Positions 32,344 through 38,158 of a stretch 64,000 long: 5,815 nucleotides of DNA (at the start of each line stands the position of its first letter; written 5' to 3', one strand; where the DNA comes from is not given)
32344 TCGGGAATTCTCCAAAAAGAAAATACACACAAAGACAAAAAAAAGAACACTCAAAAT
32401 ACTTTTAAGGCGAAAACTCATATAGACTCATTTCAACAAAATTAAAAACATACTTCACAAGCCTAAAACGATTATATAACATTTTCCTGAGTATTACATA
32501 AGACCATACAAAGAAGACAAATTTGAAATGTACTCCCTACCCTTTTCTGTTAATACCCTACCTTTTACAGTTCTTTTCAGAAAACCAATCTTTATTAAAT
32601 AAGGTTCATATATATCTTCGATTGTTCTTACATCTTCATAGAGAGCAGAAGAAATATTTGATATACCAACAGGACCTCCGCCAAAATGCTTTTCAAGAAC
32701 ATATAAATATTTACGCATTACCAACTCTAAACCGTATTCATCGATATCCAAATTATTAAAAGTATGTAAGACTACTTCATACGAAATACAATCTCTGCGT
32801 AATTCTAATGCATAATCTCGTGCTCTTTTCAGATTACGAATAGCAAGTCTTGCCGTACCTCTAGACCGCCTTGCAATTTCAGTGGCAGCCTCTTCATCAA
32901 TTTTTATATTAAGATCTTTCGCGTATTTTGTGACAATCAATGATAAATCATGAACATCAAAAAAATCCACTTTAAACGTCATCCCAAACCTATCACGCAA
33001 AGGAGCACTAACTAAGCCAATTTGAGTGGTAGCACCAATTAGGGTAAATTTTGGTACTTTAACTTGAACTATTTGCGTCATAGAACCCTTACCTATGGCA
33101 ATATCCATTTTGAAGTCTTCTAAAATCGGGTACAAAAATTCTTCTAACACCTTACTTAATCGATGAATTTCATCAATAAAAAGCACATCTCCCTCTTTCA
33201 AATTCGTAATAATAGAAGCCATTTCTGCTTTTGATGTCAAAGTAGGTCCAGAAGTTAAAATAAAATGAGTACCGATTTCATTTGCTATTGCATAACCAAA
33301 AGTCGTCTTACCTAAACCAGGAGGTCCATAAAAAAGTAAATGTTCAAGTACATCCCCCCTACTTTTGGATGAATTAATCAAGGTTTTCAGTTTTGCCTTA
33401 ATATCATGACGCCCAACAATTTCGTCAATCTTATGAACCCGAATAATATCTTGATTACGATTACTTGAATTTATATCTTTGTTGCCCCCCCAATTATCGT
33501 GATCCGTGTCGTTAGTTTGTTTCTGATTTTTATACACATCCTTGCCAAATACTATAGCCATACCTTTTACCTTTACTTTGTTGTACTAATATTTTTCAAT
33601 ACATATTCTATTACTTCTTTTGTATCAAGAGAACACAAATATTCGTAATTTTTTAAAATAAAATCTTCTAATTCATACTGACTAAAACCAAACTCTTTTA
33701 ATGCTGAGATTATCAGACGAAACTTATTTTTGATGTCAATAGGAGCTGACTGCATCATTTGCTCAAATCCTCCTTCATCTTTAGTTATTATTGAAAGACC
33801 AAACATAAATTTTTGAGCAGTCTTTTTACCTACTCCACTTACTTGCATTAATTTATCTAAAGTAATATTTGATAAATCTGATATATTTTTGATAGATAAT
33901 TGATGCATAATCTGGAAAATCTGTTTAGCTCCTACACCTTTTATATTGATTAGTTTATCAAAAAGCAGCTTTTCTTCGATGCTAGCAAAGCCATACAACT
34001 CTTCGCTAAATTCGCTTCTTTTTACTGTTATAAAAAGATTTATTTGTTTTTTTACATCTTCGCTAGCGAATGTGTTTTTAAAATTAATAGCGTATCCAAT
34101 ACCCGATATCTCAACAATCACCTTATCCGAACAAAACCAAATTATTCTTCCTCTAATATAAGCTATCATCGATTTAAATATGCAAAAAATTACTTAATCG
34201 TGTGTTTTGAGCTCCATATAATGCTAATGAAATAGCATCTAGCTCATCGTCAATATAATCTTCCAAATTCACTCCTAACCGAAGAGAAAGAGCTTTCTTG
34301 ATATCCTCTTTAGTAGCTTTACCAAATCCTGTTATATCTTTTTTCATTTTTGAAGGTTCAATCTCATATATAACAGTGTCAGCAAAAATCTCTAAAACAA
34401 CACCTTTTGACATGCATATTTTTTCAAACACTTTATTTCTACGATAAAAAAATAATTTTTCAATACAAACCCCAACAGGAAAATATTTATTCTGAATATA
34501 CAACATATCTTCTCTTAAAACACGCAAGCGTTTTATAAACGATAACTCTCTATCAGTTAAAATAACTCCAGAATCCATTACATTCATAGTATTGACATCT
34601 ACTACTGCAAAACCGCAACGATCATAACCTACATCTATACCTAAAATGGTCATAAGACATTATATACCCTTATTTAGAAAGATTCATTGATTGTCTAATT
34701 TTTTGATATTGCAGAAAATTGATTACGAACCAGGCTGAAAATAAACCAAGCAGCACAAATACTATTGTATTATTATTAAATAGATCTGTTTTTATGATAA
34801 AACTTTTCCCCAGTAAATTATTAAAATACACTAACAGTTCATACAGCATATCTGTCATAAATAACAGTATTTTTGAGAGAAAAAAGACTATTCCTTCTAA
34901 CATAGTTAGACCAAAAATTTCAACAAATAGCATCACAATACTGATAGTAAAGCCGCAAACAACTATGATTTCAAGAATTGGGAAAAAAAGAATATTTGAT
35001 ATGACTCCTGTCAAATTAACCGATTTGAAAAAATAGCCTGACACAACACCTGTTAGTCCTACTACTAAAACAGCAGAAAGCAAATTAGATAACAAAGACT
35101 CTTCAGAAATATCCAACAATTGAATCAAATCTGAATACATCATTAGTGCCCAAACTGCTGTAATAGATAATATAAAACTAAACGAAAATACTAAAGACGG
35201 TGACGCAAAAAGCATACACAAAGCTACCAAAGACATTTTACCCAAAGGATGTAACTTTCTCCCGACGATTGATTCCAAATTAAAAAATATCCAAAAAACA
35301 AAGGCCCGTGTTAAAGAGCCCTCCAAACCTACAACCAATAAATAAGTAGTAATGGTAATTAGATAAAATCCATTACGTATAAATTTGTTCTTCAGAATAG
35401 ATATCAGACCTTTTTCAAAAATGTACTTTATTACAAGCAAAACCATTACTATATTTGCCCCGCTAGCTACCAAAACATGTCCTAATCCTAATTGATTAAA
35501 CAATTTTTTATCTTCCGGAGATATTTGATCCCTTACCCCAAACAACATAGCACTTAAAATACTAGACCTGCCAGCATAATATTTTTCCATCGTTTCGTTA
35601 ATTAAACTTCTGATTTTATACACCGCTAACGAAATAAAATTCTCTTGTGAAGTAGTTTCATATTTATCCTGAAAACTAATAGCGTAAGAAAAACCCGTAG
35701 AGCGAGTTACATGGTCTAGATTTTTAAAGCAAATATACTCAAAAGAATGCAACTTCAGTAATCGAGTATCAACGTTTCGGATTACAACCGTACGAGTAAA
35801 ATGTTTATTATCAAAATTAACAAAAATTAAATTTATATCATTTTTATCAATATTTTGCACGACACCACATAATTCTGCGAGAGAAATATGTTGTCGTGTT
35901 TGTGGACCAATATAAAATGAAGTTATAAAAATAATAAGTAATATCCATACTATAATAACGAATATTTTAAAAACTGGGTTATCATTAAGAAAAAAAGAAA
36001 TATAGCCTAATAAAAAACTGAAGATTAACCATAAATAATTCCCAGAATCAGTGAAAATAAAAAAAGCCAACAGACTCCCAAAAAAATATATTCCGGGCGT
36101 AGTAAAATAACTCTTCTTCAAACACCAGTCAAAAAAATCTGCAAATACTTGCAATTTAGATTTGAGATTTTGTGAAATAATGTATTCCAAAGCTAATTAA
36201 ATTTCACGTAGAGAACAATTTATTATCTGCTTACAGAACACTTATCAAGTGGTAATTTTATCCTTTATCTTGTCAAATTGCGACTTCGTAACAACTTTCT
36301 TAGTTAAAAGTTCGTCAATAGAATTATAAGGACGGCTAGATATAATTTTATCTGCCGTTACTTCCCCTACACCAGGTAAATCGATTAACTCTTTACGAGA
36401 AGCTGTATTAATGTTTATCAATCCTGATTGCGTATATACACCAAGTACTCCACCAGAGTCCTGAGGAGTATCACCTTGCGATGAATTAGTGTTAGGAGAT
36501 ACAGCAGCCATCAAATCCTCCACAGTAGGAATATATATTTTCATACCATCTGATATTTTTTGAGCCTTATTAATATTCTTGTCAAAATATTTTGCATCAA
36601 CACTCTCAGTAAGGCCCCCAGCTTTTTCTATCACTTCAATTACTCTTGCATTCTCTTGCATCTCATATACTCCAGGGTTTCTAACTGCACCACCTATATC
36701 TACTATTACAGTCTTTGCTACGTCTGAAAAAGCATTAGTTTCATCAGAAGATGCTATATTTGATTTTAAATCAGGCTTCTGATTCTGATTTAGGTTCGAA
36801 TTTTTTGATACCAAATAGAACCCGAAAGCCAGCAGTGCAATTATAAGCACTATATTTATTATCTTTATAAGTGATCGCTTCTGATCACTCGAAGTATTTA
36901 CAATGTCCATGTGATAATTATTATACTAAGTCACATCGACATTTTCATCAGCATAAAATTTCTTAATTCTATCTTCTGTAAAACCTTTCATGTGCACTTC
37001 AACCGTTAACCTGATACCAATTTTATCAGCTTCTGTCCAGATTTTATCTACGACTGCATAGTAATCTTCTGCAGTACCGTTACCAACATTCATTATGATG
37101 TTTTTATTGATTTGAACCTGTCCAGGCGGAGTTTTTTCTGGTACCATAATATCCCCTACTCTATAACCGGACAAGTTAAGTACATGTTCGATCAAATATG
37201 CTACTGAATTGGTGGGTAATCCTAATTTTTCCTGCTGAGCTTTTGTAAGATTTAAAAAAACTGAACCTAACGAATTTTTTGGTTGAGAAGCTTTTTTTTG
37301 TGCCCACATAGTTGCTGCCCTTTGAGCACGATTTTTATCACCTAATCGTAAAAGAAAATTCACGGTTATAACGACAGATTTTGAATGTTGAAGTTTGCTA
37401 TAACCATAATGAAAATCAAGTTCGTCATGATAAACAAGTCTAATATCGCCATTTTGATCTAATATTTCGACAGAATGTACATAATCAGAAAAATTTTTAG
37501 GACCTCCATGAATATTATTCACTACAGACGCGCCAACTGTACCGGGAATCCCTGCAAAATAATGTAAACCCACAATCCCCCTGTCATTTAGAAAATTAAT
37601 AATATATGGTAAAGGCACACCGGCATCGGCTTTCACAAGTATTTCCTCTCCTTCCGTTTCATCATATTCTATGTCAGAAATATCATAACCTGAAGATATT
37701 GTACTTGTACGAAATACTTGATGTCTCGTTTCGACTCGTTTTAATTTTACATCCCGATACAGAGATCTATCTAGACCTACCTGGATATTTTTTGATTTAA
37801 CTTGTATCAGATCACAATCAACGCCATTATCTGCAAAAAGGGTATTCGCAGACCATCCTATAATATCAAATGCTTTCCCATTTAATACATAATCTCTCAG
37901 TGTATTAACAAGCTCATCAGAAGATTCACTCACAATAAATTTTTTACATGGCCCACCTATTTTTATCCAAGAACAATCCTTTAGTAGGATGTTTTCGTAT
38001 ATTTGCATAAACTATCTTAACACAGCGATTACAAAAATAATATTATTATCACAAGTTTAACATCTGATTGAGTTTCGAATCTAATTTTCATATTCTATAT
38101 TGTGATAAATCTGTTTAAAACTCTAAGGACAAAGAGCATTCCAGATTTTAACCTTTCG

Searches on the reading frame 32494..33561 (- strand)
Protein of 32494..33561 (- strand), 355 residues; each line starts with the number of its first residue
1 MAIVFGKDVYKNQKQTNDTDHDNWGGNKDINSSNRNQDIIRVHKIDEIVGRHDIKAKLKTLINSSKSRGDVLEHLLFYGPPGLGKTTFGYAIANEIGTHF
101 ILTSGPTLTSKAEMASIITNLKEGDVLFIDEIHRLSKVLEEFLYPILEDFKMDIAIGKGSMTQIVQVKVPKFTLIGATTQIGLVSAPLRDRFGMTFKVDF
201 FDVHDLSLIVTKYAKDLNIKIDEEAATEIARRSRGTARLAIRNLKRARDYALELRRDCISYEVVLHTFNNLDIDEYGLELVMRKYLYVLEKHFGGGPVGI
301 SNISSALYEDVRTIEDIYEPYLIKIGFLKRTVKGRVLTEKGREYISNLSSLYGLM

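Call 77: search_protein_families(library=pfam, proteins=[window:32494-33561:-], max_evalue=0.001)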
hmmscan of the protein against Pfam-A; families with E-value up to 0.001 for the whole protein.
window:32494-33561:- (355 aa): 9 families
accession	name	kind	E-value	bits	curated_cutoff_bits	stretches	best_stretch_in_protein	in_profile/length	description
PF05496.18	RuvB_N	-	8.3e-60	201.6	27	1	40-197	1-158/159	Holliday junction DNA helicase RuvB P-loop domain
PF05491.19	RuvB_C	-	1.3e-22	80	24.7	1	275-345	1-71/72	RuvB C-terminal winged helix domain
PF00004.35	AAA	-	7.5e-21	75.4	21.2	1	75-198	1-129/131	ATPase family associated with various cellular activities (AAA)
PF17864.7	AAA_lid_4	-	2e-18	66.3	27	1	202-274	2-74/74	RuvB AAA lid domain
PF07728.20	AAA_5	-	4.1e-08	33.8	22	1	74-192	1-139/139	AAA domain (dynein-related subfamily)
PF00910.28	RNA_helicase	-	2.9e-05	24.9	21.5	1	76-146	2-74/105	RNA helicase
PF13173.12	AAA_14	-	6.1e-05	23.5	27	1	75-164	5-102/129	AAA domain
PF05673.19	DUF815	-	0.0001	22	23.8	0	188-231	181-224/249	Protein of unknown function (DUF815)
PF13401.12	AAA_22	-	0.00057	20.6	27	0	75-114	8-50/130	AAA domain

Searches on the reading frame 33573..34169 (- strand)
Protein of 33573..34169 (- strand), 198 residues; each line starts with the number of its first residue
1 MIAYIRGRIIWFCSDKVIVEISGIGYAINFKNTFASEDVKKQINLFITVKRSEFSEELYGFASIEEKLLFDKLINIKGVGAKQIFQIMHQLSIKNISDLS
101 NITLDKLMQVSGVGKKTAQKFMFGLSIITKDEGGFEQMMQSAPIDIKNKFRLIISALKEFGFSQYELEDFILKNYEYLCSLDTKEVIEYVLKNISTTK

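Call 77: search_protein_families(library=pfam, proteins=[window:33573-34169:-], max_evalue=0.001)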
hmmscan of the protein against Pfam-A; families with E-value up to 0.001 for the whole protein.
window:33573-34169:- (198 aa): 4 families
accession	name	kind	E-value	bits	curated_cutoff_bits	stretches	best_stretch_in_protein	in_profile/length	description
PF01330.27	RuvA_N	-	3.8e-11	43.3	23.6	1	1-60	1-61/61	RuvA N terminal domain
PF14520.12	HHH_5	-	2.6e-10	41.1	27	1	70-120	1-50/57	Helix-hairpin-helix domain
PF00633.29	HHH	-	1e-05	25.6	24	1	99-121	5-27/30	Helix-hairpin-helix motif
PF12826.13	HHH_2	-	0.00031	21.3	27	0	76-120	8-50/64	Helix-hairpin-helix motif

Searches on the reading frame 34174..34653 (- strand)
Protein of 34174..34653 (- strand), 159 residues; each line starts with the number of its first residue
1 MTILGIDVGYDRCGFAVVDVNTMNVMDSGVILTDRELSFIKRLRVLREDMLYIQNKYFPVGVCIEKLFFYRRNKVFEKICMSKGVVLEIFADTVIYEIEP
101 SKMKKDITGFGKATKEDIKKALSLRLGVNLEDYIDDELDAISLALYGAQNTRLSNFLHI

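Call 77: search_protein_families(library=pfam, proteins=[window:34174-34653:-], max_evalue=0.001)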
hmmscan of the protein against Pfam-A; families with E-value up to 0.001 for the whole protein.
window:34174-34653:- (159 aa): 1 family
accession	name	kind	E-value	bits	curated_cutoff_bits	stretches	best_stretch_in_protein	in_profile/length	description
PF02075.23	RuvC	-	4.1e-16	59.6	22.2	1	3-145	1-146/148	Crossover junction endodeoxyribonuclease RuvC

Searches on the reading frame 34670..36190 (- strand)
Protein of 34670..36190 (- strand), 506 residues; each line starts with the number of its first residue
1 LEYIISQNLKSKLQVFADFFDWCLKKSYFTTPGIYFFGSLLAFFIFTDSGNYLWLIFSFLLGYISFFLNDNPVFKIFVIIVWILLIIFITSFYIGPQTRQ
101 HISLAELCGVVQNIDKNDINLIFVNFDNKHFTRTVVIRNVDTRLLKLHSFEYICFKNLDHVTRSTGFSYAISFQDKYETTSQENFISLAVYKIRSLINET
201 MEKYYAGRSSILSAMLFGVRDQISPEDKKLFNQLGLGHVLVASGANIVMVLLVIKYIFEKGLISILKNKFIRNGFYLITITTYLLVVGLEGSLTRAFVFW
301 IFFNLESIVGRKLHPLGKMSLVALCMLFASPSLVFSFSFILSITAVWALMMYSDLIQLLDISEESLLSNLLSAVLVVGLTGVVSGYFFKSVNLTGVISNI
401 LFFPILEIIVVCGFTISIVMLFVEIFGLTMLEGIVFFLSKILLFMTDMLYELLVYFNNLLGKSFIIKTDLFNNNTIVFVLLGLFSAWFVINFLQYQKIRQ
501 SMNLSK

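Call 77: search_protein_families(library=pfam, proteins=[window:34670-36190:-], max_evalue=0.001)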
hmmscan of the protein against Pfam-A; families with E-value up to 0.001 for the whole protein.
window:34670-36190:- (506 aa): 1 family
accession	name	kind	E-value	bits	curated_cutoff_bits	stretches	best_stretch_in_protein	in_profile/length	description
PF03772.21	Competence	-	1.1e-31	110.7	23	1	215-488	1-265/270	Competence protein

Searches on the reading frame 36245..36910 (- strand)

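Call 77: search_protein_families(library=pfam, proteins=[window:36245-36910:-], max_evalue=0.001)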
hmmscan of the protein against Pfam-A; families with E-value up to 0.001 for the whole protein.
window:36245-36910:- (221 aa): 5 families
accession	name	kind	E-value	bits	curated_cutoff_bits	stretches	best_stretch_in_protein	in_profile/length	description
PF12836.13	HHH_3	-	1.2e-12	48.2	27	1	163-220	4-65/65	Helix-hairpin-helix motif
PF10531.15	SLBB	-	3.5e-11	43.2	27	1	69-106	1-38/55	SLBB domain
PF00633.29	HHH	-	2.4e-09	37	24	1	164-191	2-29/30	Helix-hairpin-helix motif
PF22461.2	SLBB_2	-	9.7e-05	22.8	27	1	70-106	3-41/79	SLBB domain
PF14520.12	HHH_5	-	0.00018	22.4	27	0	170-191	32-53/57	Helix-hairpin-helix domain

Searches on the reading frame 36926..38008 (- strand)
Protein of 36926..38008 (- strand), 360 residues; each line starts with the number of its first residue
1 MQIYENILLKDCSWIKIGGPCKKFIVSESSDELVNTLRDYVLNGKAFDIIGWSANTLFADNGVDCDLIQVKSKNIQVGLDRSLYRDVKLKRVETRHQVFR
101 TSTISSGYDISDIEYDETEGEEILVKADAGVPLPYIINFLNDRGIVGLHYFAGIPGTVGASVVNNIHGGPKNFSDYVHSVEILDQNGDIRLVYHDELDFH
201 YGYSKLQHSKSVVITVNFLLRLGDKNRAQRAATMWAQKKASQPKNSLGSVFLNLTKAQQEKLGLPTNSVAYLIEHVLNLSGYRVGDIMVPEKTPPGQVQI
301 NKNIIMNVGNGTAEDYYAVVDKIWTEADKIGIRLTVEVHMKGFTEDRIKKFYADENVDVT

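Call 78: search_protein_families(library=pfam, proteins=[window:36926-38008:-], max_evalue=0.001)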
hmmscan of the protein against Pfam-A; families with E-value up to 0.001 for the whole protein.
window:36926-38008:- (360 aa): 2 families
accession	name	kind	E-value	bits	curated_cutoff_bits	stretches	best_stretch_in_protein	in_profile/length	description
PF02873.21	MurB_C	-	2.4e-09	37.7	27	1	230-340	5-98/99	UDP-N-acetylenolpyruvoylglucosamine reductase, C-terminal domain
PF01565.28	FAD_binding_4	-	9.3e-09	35.5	26.4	1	120-189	61-135/139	FAD binding domain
